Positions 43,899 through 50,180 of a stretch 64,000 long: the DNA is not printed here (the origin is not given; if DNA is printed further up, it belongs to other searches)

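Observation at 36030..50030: Duplicated two-gene module: giant type-A T9SS cargo protein followed by a dedicated small outer-membrane beta-barrel, all in one 14-kb operon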

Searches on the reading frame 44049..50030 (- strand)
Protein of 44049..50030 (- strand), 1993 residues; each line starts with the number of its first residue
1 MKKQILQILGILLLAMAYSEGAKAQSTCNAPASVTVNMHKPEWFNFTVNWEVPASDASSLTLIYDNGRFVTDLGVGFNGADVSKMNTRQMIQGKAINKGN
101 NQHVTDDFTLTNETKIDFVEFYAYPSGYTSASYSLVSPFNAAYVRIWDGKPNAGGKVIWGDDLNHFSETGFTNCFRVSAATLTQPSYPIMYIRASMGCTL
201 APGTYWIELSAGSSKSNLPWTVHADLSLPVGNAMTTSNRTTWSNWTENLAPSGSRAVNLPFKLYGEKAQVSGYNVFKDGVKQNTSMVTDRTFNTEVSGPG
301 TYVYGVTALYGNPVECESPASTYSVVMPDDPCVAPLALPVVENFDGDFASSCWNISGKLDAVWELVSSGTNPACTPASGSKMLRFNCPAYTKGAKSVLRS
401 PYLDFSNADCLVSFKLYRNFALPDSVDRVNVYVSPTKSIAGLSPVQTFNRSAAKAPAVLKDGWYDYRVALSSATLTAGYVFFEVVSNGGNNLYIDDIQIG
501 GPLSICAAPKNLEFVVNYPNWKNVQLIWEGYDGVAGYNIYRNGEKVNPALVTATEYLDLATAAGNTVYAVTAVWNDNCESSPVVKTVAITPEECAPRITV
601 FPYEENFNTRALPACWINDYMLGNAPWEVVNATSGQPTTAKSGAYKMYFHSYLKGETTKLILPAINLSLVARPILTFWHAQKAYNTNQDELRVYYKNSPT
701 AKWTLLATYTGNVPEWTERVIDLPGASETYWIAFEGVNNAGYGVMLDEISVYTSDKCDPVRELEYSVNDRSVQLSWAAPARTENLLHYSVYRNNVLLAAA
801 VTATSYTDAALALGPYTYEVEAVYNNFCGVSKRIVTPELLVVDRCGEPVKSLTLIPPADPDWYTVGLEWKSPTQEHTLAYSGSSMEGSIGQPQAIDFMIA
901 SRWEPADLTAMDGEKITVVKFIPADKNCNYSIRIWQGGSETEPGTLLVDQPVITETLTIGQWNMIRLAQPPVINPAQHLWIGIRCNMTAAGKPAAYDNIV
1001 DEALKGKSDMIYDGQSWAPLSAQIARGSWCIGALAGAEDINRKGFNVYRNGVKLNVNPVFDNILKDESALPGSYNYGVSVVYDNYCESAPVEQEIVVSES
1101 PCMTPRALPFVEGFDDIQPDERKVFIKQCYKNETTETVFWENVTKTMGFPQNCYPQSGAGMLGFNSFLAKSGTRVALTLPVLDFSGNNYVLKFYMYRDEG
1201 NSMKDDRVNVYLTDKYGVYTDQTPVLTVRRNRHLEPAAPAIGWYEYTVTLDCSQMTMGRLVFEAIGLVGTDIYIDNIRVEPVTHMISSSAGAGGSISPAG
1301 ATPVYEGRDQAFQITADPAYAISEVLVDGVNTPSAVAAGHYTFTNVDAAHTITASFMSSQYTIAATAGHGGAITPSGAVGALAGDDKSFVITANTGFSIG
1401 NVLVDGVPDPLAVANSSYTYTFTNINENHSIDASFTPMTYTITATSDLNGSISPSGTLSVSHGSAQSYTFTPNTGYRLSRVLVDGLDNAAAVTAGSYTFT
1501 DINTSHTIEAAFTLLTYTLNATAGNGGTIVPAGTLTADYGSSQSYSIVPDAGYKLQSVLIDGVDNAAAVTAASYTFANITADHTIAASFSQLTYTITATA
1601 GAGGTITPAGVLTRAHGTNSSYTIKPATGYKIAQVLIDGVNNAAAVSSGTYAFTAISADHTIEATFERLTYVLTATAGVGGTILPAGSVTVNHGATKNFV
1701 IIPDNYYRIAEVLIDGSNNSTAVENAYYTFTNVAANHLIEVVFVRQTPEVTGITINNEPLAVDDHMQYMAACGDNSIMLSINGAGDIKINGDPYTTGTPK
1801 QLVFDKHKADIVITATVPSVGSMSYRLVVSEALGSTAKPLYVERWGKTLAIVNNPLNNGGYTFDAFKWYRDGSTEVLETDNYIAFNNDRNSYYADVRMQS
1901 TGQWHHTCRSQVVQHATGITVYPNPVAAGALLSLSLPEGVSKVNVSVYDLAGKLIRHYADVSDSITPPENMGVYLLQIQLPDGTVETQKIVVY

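Call 7: search_protein_families(library=pfam, proteins=[window:44049-50030:-], max_evalue=1)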
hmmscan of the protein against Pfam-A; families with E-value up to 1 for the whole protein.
window:44049-50030:- (1993 aa): 7 families
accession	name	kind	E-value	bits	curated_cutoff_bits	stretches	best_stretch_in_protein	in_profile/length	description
PF18998.6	Flg_new_2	-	6.8e-20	71.3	23.6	6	1594-1668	1-71/73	Divergent InlB B-repeat domain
PF00629.30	MAM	-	2.7e-19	70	26.4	3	615-757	9-157/158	MAM domain, meprin/A5/mu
PF18370.7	RGI_lyase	-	3.1e-19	69.5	27.8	4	532-579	31-77/86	Rhamnogalacturonan I lyases beta-sheet domain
PF18962.6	Por_Secre_tail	-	4.4e-05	24.1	27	1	1921-1992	1-75/75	Secretion system C-terminal sorting domain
PF23673.1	DUF7154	-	0.11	13.3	27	0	1417-1465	22-64/108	Domain of unknown function (DUF7154)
PF07532.17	Big_4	-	0.31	11.1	22.1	0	29-58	15-45/59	Bacterial Ig-like domain (group 4)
PF13860.13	FlgD_ig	-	0.32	11.4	27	0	1931-1957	11-39/79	FlgD Ig-like domain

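Call 8: search_protein_families(library=ncbifam, proteins=[window:44049-50030:-], max_evalue=1)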
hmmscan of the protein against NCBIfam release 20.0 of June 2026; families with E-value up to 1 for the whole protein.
window:44049-50030:- (1993 aa): 3 families
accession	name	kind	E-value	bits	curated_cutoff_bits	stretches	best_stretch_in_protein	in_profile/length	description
NF038128.1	choice_anch_J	domain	8.1e-27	94.4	30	3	603-751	2-162/162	choice-of-anchor J domain-containing protein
TIGR04183.1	Por_Secre_tail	domain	1.2e-08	34.8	23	1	1921-1992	1-71/72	T9SS type A sorting domain-containing protein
NF033708.1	T9SS_Cterm_ChiA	domain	0.011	15.6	40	1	1944-1991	3-54/55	T9SS sorting signal type C domain-containing protein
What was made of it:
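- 44052..44276 (-): Type A T9SS C-terminal sorting domain of cargo 1. TIGR04183 scores 34.8 bits against a cutoff of 23 (call 8).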
